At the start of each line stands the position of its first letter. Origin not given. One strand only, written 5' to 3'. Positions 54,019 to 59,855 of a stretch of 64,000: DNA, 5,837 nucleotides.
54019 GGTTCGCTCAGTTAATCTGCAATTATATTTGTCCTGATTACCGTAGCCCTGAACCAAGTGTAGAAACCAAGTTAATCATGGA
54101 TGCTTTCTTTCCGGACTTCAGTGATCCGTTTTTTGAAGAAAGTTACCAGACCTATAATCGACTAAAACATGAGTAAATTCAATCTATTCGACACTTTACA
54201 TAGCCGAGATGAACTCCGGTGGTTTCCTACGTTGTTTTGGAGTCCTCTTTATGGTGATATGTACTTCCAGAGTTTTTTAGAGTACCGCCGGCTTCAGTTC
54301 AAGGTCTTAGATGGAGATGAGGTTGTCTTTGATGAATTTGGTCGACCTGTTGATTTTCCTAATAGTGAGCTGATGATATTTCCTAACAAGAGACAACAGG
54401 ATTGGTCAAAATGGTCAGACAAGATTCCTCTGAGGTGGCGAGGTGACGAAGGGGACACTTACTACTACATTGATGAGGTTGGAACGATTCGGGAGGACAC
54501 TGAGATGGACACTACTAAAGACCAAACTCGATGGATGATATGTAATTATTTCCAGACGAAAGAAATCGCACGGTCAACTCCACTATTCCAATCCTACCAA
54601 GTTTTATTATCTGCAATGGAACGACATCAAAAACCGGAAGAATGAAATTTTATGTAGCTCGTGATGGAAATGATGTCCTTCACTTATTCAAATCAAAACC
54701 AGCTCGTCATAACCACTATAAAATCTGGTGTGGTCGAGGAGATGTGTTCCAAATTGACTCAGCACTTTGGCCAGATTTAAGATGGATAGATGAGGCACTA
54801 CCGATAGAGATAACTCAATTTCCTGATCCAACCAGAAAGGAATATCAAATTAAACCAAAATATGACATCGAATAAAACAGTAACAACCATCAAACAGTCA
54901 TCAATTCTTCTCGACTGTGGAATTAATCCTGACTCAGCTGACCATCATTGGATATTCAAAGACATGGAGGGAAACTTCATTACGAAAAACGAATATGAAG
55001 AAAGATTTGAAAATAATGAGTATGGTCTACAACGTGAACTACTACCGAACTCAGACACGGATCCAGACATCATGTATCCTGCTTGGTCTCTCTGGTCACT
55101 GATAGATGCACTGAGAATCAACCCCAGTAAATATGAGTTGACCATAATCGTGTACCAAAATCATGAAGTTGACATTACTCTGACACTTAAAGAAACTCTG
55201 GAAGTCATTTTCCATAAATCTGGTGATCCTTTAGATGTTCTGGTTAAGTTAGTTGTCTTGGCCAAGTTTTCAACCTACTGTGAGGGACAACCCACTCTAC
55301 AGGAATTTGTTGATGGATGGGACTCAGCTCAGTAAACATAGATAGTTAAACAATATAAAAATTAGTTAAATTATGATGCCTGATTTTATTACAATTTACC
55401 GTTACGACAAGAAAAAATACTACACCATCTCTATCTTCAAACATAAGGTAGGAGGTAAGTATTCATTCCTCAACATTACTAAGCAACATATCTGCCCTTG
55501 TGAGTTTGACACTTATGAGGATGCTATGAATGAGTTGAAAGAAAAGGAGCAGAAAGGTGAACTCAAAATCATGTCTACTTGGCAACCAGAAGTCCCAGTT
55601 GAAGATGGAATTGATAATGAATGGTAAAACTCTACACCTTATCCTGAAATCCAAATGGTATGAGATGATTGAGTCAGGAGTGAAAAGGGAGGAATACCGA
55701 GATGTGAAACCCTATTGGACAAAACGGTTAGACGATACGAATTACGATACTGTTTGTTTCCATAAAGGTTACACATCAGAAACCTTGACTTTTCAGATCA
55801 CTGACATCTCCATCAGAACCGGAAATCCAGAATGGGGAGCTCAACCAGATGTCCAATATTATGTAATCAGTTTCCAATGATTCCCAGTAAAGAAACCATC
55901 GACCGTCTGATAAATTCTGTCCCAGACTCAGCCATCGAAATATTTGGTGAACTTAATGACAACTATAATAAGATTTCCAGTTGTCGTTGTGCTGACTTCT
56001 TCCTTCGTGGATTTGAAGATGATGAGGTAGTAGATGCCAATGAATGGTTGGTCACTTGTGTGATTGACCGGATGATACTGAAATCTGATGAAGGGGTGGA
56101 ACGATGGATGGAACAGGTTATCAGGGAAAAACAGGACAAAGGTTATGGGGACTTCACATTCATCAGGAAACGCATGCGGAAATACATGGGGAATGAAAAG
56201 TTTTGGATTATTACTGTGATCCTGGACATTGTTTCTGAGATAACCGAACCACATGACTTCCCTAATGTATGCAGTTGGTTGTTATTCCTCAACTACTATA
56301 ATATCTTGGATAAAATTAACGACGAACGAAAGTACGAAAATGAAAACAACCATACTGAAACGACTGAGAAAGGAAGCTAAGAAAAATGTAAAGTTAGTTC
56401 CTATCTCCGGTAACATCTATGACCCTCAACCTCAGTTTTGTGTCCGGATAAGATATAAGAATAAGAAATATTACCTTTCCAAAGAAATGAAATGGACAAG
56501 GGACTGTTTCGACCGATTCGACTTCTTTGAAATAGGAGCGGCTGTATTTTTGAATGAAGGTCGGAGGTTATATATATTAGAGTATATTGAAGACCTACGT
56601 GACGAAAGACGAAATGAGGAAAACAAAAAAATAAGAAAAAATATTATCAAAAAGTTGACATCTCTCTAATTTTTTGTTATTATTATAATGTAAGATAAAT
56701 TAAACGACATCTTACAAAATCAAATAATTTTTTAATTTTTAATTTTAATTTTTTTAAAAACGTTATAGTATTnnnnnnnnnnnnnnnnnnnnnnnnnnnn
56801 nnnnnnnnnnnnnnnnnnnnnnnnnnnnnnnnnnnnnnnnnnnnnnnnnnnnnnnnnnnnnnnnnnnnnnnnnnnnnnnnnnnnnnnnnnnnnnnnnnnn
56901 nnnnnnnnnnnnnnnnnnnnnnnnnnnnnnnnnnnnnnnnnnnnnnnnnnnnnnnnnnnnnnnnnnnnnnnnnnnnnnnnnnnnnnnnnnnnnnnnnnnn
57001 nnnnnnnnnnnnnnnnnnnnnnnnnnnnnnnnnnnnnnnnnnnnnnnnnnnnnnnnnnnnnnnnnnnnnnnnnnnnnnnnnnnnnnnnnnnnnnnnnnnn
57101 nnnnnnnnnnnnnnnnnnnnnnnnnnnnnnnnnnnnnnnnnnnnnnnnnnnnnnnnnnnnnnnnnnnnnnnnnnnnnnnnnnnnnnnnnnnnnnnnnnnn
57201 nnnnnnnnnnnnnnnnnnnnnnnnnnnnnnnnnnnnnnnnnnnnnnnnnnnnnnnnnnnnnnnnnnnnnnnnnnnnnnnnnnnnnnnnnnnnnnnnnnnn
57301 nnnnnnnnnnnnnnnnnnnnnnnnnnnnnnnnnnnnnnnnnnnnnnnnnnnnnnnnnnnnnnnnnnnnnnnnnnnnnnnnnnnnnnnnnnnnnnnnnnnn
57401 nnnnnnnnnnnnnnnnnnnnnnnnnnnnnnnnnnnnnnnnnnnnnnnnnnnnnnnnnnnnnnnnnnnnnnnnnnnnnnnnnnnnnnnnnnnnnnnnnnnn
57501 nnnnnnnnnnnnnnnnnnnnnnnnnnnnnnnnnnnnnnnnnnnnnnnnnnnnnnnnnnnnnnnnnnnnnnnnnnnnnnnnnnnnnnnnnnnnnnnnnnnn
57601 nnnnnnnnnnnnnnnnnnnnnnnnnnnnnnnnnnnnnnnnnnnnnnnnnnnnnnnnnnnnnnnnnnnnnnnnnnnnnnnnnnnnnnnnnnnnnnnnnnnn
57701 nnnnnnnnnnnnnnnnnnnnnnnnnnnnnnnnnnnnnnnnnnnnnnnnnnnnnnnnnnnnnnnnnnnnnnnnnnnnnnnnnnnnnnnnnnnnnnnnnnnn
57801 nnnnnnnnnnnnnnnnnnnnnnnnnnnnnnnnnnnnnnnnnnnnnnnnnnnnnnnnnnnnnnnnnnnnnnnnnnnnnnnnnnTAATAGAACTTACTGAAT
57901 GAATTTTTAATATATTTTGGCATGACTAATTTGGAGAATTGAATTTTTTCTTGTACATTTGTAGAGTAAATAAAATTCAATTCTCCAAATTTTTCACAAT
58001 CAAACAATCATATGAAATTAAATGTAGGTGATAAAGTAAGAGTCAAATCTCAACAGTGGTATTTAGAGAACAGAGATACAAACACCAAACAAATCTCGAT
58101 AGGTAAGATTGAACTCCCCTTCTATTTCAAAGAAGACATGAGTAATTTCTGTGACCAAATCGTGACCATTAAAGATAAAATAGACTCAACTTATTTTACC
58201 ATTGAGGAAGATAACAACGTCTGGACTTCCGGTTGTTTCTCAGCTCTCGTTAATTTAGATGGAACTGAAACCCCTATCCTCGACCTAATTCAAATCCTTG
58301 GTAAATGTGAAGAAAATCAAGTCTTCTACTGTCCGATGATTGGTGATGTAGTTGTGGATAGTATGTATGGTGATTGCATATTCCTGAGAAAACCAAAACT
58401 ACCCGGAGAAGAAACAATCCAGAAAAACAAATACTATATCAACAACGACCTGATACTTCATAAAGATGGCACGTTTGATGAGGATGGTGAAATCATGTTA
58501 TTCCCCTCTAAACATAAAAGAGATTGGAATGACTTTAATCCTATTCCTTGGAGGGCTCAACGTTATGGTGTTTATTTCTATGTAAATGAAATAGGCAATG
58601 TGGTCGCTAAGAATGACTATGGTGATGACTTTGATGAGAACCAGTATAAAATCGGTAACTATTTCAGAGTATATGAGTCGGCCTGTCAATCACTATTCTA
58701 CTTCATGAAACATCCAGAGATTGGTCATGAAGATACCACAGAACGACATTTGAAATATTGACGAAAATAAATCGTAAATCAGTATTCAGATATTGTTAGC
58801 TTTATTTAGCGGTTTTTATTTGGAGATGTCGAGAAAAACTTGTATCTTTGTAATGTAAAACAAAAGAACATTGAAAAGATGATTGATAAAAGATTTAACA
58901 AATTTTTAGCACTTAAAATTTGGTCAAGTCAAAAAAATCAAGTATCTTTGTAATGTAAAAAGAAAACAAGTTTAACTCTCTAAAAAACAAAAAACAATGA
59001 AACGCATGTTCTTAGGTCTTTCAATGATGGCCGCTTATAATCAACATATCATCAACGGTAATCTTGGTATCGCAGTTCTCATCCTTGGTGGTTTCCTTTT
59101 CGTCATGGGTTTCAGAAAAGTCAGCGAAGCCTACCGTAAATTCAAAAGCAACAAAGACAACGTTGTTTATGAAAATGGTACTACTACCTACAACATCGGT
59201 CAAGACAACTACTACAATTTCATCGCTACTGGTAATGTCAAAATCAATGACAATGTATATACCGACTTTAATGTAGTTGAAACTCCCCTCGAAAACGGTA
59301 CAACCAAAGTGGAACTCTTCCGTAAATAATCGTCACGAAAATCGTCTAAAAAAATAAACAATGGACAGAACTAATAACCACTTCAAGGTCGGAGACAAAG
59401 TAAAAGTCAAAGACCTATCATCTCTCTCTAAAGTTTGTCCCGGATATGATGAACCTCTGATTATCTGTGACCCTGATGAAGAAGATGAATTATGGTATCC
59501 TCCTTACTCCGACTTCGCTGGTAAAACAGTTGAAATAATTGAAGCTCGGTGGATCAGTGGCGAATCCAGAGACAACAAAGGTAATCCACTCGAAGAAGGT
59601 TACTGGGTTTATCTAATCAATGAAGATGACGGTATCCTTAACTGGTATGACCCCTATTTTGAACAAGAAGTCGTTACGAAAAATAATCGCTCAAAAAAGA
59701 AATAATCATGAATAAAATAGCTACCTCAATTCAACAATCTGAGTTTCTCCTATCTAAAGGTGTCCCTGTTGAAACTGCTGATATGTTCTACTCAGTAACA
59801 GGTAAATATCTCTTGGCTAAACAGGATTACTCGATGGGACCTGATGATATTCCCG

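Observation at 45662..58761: Expanded paralog family B: a shared C-terminal module with variable numbers of an N-terminal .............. repeat (1 to about 7 copies)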

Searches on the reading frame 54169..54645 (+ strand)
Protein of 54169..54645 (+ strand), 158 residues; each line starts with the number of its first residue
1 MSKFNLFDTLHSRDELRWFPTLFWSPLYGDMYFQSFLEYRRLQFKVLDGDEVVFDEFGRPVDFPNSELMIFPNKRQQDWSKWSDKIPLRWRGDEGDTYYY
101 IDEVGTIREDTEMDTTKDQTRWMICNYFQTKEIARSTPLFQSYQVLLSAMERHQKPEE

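Call 6: search_protein_families(library=pfam, max_evalue=1, proteins=[window:54169-54645:+])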
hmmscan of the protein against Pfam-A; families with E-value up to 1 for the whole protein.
window:54169-54645:+ (158 aa): 0 families

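Call 7: search_protein_families(library=phrogs, max_evalue=1, proteins=[window:54169-54645:+])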
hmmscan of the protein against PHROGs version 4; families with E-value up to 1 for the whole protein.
window:54169-54645:+ (158 aa): 0 families

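Call 47: predict_structure(alignment_id=A4)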
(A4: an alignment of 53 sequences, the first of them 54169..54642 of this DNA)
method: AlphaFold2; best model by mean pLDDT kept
length: 158 residues; sequences in the alignment: 53
mean_pLDDT: 91.8   pTM: 0.65
mean pLDDT of the five models: 91.8, 91.0, 90.9, 90.6, 90.5
residues with pLDDT >= 90: 124; 70-90: 28; 50-70: 6; < 50: 0
segments of 3 or more residues with pLDDT < 50: none
pLDDT, mean of each block of 10 residues (from residue 1): 90 82 95 95 96 98 97 93 70 97 96 97 93 91 91 87
secondary structure, 60 per line:
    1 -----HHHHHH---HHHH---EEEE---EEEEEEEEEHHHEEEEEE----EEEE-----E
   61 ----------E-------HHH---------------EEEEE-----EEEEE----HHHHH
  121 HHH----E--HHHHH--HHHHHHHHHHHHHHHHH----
elements in order: H6-11 H15-18 E22-25 E29-37 E41-46 E51-54 E97-101 E107-111 H116-123 H131-135 H138-154
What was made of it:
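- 54169..54645 (+): 158-aa protein: C1-C2 only. This protein was modelled. AlphaFold2 pLDDT 91.8: helical cap, a four-to-five-strand barrel at aa 22-71, a hairpin at aa 97-111 and helices at aa 116-154 (call 47).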

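Call 54: fold_search(model_id=the predicted structure, library=viral)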
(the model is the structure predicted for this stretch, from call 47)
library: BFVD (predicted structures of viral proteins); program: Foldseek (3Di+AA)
matches with E <= 10: 801; with E <= 0.001: 8
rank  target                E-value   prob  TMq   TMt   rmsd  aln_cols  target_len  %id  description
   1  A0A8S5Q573            1.6e-06  1.00  0.42  0.33  13.0       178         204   19  Uncharacterized protein [Siphoviridae sp. ctHiz26]
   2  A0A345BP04            3.8e-06  1.00  0.43  0.33  11.5       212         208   16  Uncharacterized protein [crAssphage sp. isolate ctcc615]
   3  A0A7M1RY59            1.8e-05  1.00  0.41  0.23  10.3       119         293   21  Uncharacterized protein [uncultured phage cr116_1]
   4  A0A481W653            2.2e-05  1.00  0.35  0.23  12.1       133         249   21  Uncharacterized protein [Fusobacterium phage Fnu1]
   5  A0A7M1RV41            4.3e-05  1.00  0.40  0.42   7.0       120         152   18  Uncharacterized protein [uncultured phage cr106_1]
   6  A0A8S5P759            1.7e-04  1.00  0.34  0.31  14.1       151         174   20  Uncharacterized protein [Herelleviridae sp. cttEB8]
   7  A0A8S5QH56            2.0e-04  1.00  0.30  0.23  12.3       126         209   22  Uncharacterized protein [Myoviridae sp. ctdNl2]
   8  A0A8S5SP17            2.3e-04  1.00  0.32  0.25  11.8       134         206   16  Uncharacterized protein [Siphoviridae sp. ctqSm5]
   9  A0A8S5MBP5            1.6e-03  0.99  0.32  0.21  11.8       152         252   10  Uncharacterized protein [Podoviridae sp. ct53O25]
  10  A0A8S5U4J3            1.6e-03  0.99  0.31  0.23  15.8       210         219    9  Uncharacterized protein [Caudovirales sp. ct2KA10]
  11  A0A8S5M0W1            1.6e-03  0.93  0.26  0.20  14.7       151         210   13  Uncharacterized protein [Podoviridae sp. ctzeq1]
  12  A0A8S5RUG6            1.7e-03  1.00  0.29  0.27  11.8        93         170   18  (no name in the UniProt tables at hand)
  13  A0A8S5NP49            2.3e-03  1.00  0.35  0.27  10.8       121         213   23  Uncharacterized protein [Myoviridae sp. ctj3P51]
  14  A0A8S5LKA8            2.6e-03  0.98  0.30  0.34   8.8       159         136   13  Phage protein [Siphoviridae sp. ctXPh6]
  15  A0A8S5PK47            5.1e-03  0.99  0.34  0.26   8.7       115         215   15  Uncharacterized protein [Podoviridae sp. ctnCN2]
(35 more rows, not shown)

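Call 75: search_protein_families(library=ncbifam, max_evalue=0.1, proteins=[window:54169-54645:+])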
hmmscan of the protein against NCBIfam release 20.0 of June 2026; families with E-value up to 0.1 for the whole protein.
window:54169-54645:+ (158 aa): 0 families

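Call 76: search_protein_families(library=padloc, max_evalue=0.1, proteins=[window:54169-54645:+])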
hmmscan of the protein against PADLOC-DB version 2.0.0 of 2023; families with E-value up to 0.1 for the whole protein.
window:54169-54645:+ (158 aa): 0 families

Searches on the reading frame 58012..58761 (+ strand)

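Call 6: search_protein_families(library=pfam, max_evalue=1, proteins=[window:58012-58761:+])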
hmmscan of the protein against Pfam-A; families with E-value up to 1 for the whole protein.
window:58012-58761:+ (249 aa): 0 families

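Call 7: search_protein_families(library=phrogs, max_evalue=1, proteins=[window:58012-58761:+])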
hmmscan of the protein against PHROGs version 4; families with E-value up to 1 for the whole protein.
window:58012-58761:+ (249 aa): 1 family
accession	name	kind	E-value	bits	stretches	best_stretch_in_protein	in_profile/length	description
phrog_7488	-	unknown function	0.033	15.4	1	1-77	1-69/144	-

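Call 75: search_protein_families(library=ncbifam, max_evalue=0.1, proteins=[window:58012-58761:+])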
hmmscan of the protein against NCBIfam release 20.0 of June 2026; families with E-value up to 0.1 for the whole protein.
window:58012-58761:+ (249 aa): 0 families

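Call 76: search_protein_families(library=padloc, max_evalue=0.1, proteins=[window:58012-58761:+])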
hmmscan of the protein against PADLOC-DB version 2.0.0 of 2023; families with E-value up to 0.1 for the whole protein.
window:58012-58761:+ (249 aa): 0 families

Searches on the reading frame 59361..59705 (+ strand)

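Call 6: search_protein_families(library=pfam, max_evalue=1, proteins=[window:59361-59705:+])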
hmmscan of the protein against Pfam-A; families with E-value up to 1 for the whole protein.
window:59361-59705:+ (114 aa): 1 family
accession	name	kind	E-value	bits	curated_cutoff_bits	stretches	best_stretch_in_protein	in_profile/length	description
PF00366.26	Ribosomal_S17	-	0.11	13.1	25.9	1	5-24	41-60/68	Ribosomal protein S17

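Call 7: search_protein_families(library=phrogs, max_evalue=1, proteins=[window:59361-59705:+])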
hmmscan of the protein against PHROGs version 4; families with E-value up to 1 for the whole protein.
window:59361-59705:+ (114 aa): 2 families
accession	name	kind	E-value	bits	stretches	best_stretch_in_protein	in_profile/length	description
phrog_5785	-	unknown function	0.13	12.8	1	7-24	5-22/80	-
phrog_7488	-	unknown function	0.16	13.1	1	8-62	3-44/144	-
